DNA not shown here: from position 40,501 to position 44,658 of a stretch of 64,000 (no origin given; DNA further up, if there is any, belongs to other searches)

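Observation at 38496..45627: LexA-box-preceded DUF6504-like / HEPN-like / DnaE2 / methyltransferase / DinB operon without imuA' or imuB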

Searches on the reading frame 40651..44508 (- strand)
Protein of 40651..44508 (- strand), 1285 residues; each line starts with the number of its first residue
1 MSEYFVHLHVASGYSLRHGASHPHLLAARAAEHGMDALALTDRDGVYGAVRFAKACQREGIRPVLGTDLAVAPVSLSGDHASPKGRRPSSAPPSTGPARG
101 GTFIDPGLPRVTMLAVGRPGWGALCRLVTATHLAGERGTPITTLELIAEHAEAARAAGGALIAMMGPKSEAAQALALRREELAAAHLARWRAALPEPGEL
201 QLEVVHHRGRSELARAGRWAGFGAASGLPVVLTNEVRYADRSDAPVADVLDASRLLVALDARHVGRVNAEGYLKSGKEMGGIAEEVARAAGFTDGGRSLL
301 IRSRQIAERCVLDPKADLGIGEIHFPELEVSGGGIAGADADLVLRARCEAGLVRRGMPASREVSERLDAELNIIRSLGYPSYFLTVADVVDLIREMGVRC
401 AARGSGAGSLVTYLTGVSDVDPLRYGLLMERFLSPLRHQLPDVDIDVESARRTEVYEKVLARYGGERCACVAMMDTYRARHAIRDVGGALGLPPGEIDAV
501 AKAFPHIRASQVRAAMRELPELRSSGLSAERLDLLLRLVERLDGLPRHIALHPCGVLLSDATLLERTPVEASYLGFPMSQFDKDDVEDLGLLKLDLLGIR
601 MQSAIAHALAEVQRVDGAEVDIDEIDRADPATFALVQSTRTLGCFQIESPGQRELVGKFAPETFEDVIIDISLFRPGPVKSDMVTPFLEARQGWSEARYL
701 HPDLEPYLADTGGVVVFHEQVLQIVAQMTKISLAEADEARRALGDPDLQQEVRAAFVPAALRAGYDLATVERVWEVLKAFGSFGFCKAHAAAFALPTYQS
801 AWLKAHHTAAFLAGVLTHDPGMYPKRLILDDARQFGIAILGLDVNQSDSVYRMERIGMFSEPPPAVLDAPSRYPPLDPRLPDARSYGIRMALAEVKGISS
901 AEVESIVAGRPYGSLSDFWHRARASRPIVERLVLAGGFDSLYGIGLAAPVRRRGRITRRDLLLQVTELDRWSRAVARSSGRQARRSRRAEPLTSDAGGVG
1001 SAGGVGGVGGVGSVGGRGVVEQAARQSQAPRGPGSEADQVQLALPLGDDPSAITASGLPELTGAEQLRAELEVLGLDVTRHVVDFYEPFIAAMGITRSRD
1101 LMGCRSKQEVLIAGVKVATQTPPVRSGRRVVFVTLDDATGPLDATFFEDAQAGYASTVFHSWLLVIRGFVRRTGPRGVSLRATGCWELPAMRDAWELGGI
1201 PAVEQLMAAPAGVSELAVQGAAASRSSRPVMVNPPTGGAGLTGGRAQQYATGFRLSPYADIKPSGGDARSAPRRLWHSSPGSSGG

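Call 3: search_protein_families(library=pfam, proteins=[window:40651-44508:-], max_evalue=0.01)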
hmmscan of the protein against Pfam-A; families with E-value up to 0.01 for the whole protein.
window:40651-44508:- (1285 aa): 5 families
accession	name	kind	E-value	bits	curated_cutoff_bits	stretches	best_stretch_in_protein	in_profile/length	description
PF07733.18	DNA_pol3_alpha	-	3.4e-72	243.6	23.9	1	344-598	3-260/260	Bacterial DNA polymerase III alpha NTPase domain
PF17657.6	DNA_pol3_finger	-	9.9e-44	149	22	1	602-759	2-161/166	Bacterial DNA polymerase III alpha subunit finger domain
PF02811.25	PHP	-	2.3e-20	74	26.4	1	7-195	1-153/164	PHP domain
PF14579.12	HHH_6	-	2.3e-12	47.4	25.6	1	836-941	1-83/90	Helix-hairpin-helix motif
PF01336.31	tRNA_anti-codon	-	6.8e-08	32.8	27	1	1110-1185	1-72/75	OB-fold nucleic acid binding domain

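Call 4: search_protein_families(library=ncbifam, proteins=[window:40651-44508:-], max_evalue=0.01)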
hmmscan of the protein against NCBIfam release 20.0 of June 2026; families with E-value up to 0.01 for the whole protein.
window:40651-44508:- (1285 aa): 14 families
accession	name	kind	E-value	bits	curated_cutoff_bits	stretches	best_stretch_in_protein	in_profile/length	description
NF004226.0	PRK05673.1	equivalog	1.2e-195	652.6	1002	2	3-941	4-884/1146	DNA polymerase III subunit alpha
NF004225.0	PRK05672.1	subfamily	9.6e-194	646.3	939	2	4-943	5-873/1047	error-prone DNA polymerase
TIGR00594.1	polc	superfamily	4.6e-173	577.8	434.35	2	5-941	1-881/1022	DNA polymerase III subunit alpha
NF005298.0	PRK06826.1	equivalog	2.7e-170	568.5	1260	2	3-942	3-883/1151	DNA polymerase III subunit alpha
NF005377.0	PRK06920.1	equivalog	4e-139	465.3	1806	2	161-854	120-796/1108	DNA polymerase III subunit alpha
NF005617.0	PRK07374.1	equivalog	9.6e-116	388.1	1653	1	5-848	3-823/1170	DNA polymerase III subunit alpha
NF005516.0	PRK07135.1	equivalog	6.9e-108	362.1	1084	2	359-849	249-743/974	DNA polymerase III DnaE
NF005582.0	PRK07279.1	equivalog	2.7e-104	350.1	1279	2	341-846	239-736/1033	DNA polymerase III subunit alpha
NF004550.0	PRK05898.1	equivalog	3.3e-95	320.1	1182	1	363-853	254-743/971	DNA polymerase III subunit alpha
NF007079.0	PRK09532.1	equivalog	7.5e-81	272.5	1525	2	113-783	87-774/876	DNA polymerase III subunit alpha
NF001688.0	PRK00448.1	equivalog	1.5e-13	49.3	873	2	356-424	846-914/1445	PolC-type DNA polymerase III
TIGR01405.1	polC_Gram_pos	equivalog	2.9e-10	38.5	1043.45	0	358-423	613-678/1211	DNA polymerase III subunit alpha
NF005616.0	PRK07373.1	equivalog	4.8e-10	38.5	646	1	782-849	35-103/449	DNA polymerase III subunit alpha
NF041577.1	nside_bi_sphtase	equivalog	1e-05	24.9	400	1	6-71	4-67/276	3',5'-nucleoside bisphosphate phosphatase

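Call 24: search_solved_structures(query=window:40651-44508:-, max_evalue=1e-10)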
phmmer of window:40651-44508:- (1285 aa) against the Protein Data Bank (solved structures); distinct sequences matched with E-value up to 1e-10: 11.
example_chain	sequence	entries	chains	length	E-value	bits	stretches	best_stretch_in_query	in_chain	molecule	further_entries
5fku_A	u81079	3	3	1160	3.6e-113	382.6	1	182-847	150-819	DNA POLYMERASE III SUBUNIT ALPHA | DNA POLYMERASE III ALPHA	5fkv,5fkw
2hpi_A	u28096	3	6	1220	1.1e-108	367.7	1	365-852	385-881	DNA polymerase III alpha subunit | DNA polymerase III subunit alpha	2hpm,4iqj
3e0d_A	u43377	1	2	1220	4.3e-108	365.7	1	365-852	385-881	DNA polymerase III subunit alpha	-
4jom_A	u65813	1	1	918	1.6e-106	360.6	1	111-847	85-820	DNA polymerase III subunit alpha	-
2hnh_A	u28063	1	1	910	3.6e-106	359.4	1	170-847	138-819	DNA polymerase III alpha subunit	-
2hqa_A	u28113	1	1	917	4e-106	359.2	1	111-847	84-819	DNA polymerase III alpha subunit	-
5m1s_A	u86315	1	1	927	4.1e-106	359.2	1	111-847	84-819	DNA polymerase III subunit alpha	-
7pu7_A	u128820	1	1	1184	2.7e-100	339.9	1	4-848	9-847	DNA polymerase III subunit alpha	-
5lew_A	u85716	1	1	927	2.7e-99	336.6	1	4-848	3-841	DNA polymerase III subunit alpha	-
4gx8_A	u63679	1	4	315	4.2e-11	44.4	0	4-79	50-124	DNA polymerase III subunit epsilon,DNA polymerase III subunit alpha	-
4gx9_A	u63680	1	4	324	4.7e-11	44.3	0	4-79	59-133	DNA polymerase III subunit epsilon,DNA polymerase III subunit alpha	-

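Call 34: search_dna_similar(query=window:40651-44508:-, collection=plasmids, mode=protein, max_rows=25)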
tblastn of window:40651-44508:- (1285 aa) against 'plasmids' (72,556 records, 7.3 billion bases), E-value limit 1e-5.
Records with a match: 2321; places in all: 2473; records where one place covers at least 80% of the query: 96.
Best place of each record, by identity: 60-80% 1; <60% 2320.
By first word of the organism name: Klebsiella 346; Escherichia 230; Burkholderia 153; Streptomyces 152; Rhizobium 151; Acinetobacter 150; Ralstonia 136; Agrobacterium 130; Enterobacter 93; Bacillus 67; and 169 more.
By predicted mobility (MOB-suite, as given by PLSDB): non-mobilizable 1526; conjugative 452; mobilizable 343.
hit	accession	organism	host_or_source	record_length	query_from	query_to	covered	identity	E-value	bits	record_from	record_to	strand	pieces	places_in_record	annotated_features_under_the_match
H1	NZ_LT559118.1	Nonomuraea gerenzanensis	-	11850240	1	1284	86%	53.0%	0e+0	1036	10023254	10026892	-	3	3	none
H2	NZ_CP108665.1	Streptomyces globisporus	-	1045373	5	1240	86%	50.1%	0e+0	890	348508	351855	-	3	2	record has no annotation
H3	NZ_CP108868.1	Streptomyces sp. NBC_00829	-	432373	3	1282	89%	47.2%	0e+0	889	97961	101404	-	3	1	DNA polymerase III subunit alpha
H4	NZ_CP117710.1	Streptomyces sp. MMBL 11-1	marine sponge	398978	5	1209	83%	50.7%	0e+0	892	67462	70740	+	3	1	dnaE: DNA polymerase III subunit alpha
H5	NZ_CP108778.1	Embleya sp. NBC_00896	-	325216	3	1284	90%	46.8%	1e-177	834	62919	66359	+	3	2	dnaE: DNA polymerase III subunit alpha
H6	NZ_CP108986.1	Streptomyces sp. NBC_00724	-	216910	6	1284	89%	46.7%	0e+0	867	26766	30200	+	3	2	dnaE: DNA polymerase III subunit alpha | helix-hairpin-helix domain-containing protein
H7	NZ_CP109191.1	Streptomyces sp. NBC_01707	-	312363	6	1284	89%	46.6%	2e-179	863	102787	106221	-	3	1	dnaE: DNA polymerase III subunit alpha | hypothetical protein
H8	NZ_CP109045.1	Streptomyces halstedii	-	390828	3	1284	88%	47.2%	9e-176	843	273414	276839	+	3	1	dnaE: DNA polymerase III subunit alpha | hypothetical protein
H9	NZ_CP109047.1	Streptomyces sp. NBC_00637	-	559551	3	1284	87%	47.3%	0e+0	860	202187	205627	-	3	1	dnaE: DNA polymerase III subunit alpha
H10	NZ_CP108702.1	Streptomyces sp. NBC_01006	-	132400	6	1284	86%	48.1%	3e-180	863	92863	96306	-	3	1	dnaE: DNA polymerase III subunit alpha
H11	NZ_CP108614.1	Streptomyces sp. NBC_01166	-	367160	6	1284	89%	46.0%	2e-180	854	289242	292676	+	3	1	dnaE: DNA polymerase III subunit alpha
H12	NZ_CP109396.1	Streptomyces sp. NBC_01527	-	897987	6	1284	87%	47.2%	0e+0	870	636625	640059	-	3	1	DNA polymerase III subunit alpha | hypothetical protein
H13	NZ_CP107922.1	Streptomyces sp. NBC_00440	-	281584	6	1284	87%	47.1%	0e+0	848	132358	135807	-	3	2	DNA polymerase III subunit alpha | hypothetical protein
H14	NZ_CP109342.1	Streptomyces anulatus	-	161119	6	1284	87%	47.1%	0e+0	872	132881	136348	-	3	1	dnaE: DNA polymerase III subunit alpha | hypothetical protein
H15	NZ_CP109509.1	Streptomyces sp. NBC_01422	-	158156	6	1284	89%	45.9%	6e-179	847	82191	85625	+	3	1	dnaE: DNA polymerase III subunit alpha | helix-hairpin-helix domain-containing protein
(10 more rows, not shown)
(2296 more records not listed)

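Call 35: get_annotated_region(hit=H1, flank=6000)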
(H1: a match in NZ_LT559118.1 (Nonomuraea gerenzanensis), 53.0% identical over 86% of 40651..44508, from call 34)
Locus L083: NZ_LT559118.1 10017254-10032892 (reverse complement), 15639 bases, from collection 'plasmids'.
description: Nonomuraea gerenzanensis isolate nono1 plasmid I, complete sequence
organism: Nonomuraea gerenzanensis (NCBI taxid 93944)
taxonomy: Bacteria; Actinomycetota; Actinomycetes; Streptosporangiales; Streptosporangiaceae; Nonomuraea; Nonomuraea gerenzanensis
host: -; source: -; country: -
typing (MOB-suite, as given by PLSDB): non-mobilizable
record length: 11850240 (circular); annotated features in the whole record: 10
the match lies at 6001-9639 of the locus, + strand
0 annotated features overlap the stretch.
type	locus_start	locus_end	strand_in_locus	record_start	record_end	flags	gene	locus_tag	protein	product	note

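Call 36: search_dna_similar(query=window:40651-44508:-, collection=plasmids, mode=protein, max_rows=40, rows=spread)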
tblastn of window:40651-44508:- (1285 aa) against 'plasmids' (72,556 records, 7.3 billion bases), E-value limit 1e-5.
Records with a match: 2321; places in all: 2473; records where one place covers at least 80% of the query: 96.
Best place of each record, by identity: 60-80% 1; <60% 2320.
By first word of the organism name: Klebsiella 346; Escherichia 230; Burkholderia 153; Streptomyces 152; Rhizobium 151; Acinetobacter 150; Ralstonia 136; Agrobacterium 130; Enterobacter 93; Bacillus 67; and 169 more.
By predicted mobility (MOB-suite, as given by PLSDB): non-mobilizable 1526; conjugative 452; mobilizable 343.
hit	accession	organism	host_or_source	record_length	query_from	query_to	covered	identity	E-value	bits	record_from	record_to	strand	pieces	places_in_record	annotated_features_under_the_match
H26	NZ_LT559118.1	Nonomuraea gerenzanensis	-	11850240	1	1284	86%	53.0%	0e+0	1036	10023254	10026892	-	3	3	none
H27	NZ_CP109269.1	Streptomyces anulatus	-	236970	7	1284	88%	45.8%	3e-176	817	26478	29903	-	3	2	dnaE: DNA polymerase III subunit alpha | helix-hairpin-helix domain-containing protein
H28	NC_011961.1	Thermomicrobium roseum DSM 5159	-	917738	1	941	61%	34.6%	2e-86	376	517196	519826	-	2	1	error-prone DNA polymerase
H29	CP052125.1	Ralstonia solanacearum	tomato,cell culture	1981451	5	926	65%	31.9%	4e-63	303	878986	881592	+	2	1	error-prone DNA polymerase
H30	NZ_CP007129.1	Gemmatirosa kalamazoonensis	-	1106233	199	941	58%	32.3%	1e-71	273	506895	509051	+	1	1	record has no annotation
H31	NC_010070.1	Burkholderia multivorans ATCC 17616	-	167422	228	943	56%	32.9%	3e-78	293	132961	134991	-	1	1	error-prone DNA polymerase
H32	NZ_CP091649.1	Burkholderia aenigmatica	-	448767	228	943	56%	32.7%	3e-78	293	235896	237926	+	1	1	error-prone DNA polymerase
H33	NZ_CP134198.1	Paraburkholderia sp. FT54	single cell,Rhizosphere soil of Tomato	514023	228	926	54%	33.1%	2e-76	287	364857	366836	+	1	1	error-prone DNA polymerase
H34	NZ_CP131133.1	Shinella zoogloeoides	isolate,Activated charcoal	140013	230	938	55%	32.0%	4e-81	302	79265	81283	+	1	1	error-prone DNA polymerase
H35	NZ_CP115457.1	Sphingobium yanoikuyae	cell culture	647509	230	941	55%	31.5%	5e-78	293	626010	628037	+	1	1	error-prone DNA polymerase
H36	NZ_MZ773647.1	Agrobacterium fabrum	-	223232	231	938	55%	31.5%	1e-79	298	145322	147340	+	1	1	error-prone DNA polymerase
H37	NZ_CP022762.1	Ralstonia solanacearum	Solanum tuberosum,single cell,Potato ...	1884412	228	926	54%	31.8%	4e-64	248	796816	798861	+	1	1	none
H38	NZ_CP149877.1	Rhizobium sp. T1473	-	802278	230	922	54%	31.9%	4e-70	268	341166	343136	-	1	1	error-prone DNA polymerase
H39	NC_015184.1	Agrobacterium tumefaciens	-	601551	228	938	55%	30.8%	6e-77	289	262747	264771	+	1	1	error-prone DNA polymerase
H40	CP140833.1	Rhizobium ruizarguesonis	Trifolium pratense,whole organism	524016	230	922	54%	31.4%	2e-71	272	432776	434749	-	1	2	error-prone DNA polymerase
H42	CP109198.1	Streptomyces cellulosae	-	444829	228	938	55%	30.3%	1e-59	234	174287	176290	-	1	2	error-prone DNA polymerase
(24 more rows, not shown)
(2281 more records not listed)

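Call 37: get_annotated_region(hit=H42, flank=5000)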
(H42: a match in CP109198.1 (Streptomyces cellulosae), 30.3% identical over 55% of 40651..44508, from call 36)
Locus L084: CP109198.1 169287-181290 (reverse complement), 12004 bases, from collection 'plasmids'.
description: Streptomyces cellulosae strain NBC 01701 plasmid unnamed1, complete sequence
organism: Streptomyces cellulosae (NCBI taxid 1968)
taxonomy: Bacteria; Actinomycetota; Actinomycetes; Kitasatosporales; Streptomycetaceae; Streptomyces; Streptomyces cellulosae
host: -; source: -; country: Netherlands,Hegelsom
typing (MOB-suite, as given by PLSDB): non-mobilizable
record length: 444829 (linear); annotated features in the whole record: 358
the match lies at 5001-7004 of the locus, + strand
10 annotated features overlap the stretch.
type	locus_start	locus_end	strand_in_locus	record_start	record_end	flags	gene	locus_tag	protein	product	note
CDS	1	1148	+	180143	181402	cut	-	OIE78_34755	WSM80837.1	DUF2637 domain-containing protein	-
CDS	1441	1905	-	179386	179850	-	-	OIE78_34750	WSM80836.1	hypothetical protein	-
CDS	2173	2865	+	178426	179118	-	-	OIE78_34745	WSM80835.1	hypothetical protein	-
CDS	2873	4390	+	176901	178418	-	-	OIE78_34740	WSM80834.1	DNA polymerase Y family protein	-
CDS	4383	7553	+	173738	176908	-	-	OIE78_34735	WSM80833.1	error-prone DNA polymerase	-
CDS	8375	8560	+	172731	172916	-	-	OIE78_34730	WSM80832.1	hypothetical protein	-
CDS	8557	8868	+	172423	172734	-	-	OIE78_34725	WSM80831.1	type II toxin-antitoxin system PemK/MazF family toxin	-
CDS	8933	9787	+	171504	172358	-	-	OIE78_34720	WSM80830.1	Ku protein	-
CDS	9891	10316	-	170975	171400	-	-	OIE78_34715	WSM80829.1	hypothetical protein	-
CDS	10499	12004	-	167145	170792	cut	-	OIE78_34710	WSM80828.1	LysM peptidoglycan-binding domain-containing protein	-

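Call 38: get_annotated_region(hit=H36, flank=5000)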
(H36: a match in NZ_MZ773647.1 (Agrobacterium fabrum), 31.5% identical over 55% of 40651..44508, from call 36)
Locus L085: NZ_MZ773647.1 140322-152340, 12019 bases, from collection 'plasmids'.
description: Agrobacterium fabrum strain LBA649 plasmid pTiAg57, complete sequence
organism: Agrobacterium fabrum (NCBI taxid 1176649)
taxonomy: Bacteria; Pseudomonadota; Alphaproteobacteria; Hyphomicrobiales; Rhizobiaceae; Agrobacterium; Agrobacterium fabrum
host: -; source: -; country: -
typing (MOB-suite, as given by PLSDB): conjugative; replicon rep_cluster_490; relaxase MOBP,MOBQ; mating-pair formation MPF_T
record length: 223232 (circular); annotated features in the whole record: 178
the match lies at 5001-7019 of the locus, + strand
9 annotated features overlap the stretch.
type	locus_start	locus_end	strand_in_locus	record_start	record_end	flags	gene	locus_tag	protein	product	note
CDS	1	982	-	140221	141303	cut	dinB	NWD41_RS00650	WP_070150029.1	DNA polymerase IV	GO:0006281 - DNA repair [Evidence IEA]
CDS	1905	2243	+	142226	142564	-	-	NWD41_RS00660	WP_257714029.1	hypothetical protein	-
CDS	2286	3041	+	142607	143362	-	-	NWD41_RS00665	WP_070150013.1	ImuA family protein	-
CDS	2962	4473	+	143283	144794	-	-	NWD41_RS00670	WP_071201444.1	DNA polymerase Y family protein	-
CDS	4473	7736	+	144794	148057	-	-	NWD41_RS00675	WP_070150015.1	error-prone DNA polymerase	-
CDS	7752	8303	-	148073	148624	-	-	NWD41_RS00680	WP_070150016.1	PIN domain-containing protein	-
CDS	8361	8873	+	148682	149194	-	-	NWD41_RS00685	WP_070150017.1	helix-turn-helix domain-containing protein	-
CDS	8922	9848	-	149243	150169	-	-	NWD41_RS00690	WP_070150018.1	hypothetical protein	-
CDS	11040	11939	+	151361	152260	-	-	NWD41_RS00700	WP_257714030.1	DUF3991 and toprim domain-containing protein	-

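Call 39: search_protein_families(library=pfam, proteins=[L084:2873-4390:+, L085:2962-4473:+, L084:2173-2865:+], max_evalue=1)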
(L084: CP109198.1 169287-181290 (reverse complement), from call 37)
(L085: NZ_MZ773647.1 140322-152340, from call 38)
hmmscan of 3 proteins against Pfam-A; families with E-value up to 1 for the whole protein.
L084:2873-4390:+ (505 aa): 2 families
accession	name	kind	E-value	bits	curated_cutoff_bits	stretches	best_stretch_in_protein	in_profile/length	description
PF00817.25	IMS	-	1.4e-13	51.4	23.2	1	22-145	20-147/148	impB/mucB/samB family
PF08402.16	TOBE_2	-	0.35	11.5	21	1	324-384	1-50/76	TOBE domain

L085:2962-4473:+ (503 aa): 4 families
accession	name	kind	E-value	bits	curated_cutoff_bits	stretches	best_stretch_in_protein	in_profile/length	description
PF00817.25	IMS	-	7.5e-10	39.3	23.2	1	18-151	12-114/148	impB/mucB/samB family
PF11799.13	IMS_C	-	3.7e-05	24.6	20.7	1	244-345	6-106/109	impB/mucB/samB family C-terminal domain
PF20114.4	DUF6504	-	0.00013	22.6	24.2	1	426-500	24-100/103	Domain of unknown function (DUF6504)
PF04825.18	Rad21_Rec8_N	-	0.16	12.6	23.1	1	137-192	8-64/110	N terminus of Rad21 / Rec8 like protein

L084:2173-2865:+ (230 aa): 0 families
